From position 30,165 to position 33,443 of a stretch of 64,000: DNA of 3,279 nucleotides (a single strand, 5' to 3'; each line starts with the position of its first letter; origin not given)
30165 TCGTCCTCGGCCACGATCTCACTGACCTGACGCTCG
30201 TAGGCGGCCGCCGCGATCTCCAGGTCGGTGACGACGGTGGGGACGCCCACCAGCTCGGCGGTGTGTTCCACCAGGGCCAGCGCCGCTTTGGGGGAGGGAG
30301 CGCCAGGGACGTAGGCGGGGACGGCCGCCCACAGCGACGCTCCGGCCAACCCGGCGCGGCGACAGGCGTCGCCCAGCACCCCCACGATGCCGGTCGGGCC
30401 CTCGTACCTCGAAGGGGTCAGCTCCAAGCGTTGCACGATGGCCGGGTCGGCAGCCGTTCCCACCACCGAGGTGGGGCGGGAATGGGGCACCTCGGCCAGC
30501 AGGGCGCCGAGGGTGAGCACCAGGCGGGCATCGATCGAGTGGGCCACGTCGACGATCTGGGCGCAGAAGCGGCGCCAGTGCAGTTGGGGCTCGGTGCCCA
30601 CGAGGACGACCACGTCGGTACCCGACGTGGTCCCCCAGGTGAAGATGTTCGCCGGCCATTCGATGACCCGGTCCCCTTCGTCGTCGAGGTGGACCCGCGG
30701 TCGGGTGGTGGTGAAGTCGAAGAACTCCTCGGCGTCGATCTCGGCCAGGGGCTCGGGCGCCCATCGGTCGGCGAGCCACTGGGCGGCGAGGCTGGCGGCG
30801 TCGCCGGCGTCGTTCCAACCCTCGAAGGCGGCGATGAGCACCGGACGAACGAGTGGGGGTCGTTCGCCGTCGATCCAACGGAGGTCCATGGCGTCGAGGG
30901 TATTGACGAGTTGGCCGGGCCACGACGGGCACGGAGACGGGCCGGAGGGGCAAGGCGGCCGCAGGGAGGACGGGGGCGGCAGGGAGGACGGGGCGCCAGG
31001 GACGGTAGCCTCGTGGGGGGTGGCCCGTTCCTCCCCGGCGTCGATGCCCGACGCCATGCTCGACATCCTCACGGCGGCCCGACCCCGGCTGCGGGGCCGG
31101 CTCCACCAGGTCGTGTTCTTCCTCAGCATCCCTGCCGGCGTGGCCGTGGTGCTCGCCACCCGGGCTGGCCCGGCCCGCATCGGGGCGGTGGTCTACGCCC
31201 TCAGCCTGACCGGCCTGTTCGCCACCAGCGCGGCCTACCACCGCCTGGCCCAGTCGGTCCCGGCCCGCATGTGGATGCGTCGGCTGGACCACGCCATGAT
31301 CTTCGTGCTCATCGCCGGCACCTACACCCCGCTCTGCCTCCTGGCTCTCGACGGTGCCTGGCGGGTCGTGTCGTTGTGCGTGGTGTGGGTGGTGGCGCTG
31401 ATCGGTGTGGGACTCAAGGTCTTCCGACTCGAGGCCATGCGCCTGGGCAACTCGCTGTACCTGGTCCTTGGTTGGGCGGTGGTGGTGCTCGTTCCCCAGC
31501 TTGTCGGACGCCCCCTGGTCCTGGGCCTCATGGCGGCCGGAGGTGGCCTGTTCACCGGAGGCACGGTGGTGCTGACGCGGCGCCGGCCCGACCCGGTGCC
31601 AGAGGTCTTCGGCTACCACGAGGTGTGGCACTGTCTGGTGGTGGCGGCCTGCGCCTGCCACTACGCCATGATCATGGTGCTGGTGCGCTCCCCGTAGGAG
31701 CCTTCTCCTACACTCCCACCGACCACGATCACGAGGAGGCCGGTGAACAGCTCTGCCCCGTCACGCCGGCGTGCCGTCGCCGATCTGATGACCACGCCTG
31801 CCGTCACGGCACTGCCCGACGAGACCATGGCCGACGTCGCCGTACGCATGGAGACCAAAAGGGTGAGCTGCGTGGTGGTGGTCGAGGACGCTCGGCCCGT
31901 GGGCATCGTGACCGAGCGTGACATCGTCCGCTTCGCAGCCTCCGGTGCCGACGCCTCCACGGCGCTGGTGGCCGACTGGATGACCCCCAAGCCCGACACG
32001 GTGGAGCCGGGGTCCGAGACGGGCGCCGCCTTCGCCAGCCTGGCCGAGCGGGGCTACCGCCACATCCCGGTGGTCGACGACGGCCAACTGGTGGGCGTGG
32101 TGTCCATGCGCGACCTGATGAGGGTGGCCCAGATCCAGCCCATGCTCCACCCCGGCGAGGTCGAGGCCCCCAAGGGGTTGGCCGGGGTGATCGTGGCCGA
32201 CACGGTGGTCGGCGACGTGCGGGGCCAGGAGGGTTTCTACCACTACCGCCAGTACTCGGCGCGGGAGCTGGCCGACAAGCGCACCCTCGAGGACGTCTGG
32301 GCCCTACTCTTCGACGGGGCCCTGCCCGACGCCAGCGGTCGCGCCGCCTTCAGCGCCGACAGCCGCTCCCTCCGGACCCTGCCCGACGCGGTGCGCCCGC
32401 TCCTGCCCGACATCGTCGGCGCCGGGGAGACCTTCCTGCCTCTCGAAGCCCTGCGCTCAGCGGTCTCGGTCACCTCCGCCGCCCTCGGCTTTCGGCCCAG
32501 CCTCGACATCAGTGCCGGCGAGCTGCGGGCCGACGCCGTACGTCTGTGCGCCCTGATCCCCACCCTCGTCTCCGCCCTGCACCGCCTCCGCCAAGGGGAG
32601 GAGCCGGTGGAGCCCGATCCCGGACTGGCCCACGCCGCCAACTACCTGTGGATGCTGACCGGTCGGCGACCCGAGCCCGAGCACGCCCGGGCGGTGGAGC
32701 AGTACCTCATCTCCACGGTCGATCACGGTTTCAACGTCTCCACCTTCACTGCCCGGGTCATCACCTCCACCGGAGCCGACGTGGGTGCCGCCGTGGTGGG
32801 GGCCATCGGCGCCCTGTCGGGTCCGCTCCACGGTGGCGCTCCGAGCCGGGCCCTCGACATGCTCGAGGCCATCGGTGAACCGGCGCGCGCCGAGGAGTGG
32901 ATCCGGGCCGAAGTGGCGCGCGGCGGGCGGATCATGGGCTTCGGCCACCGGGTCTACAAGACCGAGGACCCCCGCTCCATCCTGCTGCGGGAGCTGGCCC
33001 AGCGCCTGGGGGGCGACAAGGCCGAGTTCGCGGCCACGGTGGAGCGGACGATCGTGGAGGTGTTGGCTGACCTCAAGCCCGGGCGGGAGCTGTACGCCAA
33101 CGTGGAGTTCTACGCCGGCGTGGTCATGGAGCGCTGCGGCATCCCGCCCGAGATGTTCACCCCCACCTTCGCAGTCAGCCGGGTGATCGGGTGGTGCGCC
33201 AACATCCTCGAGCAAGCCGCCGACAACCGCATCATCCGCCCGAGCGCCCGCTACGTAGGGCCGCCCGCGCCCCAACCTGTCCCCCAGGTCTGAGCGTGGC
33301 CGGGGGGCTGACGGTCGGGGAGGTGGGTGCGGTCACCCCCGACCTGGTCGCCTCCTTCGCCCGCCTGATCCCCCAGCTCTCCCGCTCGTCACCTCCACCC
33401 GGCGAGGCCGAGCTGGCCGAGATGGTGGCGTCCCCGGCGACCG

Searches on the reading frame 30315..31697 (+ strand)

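Call 54: search_protein_families(library=pfam, proteins=[window:30315-31697:+], max_evalue=0.0001)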
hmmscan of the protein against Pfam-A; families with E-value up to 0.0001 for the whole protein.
window:30315-31697:+ (460 aa): 1 family
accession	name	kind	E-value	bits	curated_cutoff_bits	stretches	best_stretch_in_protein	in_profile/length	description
PF03006.26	HlyIII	-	2.5e-36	125.9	26.2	1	255-450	4-224/224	Haemolysin-III related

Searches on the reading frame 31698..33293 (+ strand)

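Call 54: search_protein_families(library=pfam, proteins=[window:31698-33293:+], max_evalue=0.0001)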
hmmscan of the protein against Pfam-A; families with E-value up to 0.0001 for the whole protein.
window:31698-33293:+ (531 aa): 2 families
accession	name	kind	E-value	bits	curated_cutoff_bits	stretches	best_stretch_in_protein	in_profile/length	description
PF00285.26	Citrate_synt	-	1.5e-109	366.8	27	1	160-516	1-357/357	Citrate synthase, C-terminal domain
PF00571.33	CBS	-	1.3e-27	96.3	24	2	27-80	1-55/57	CBS domain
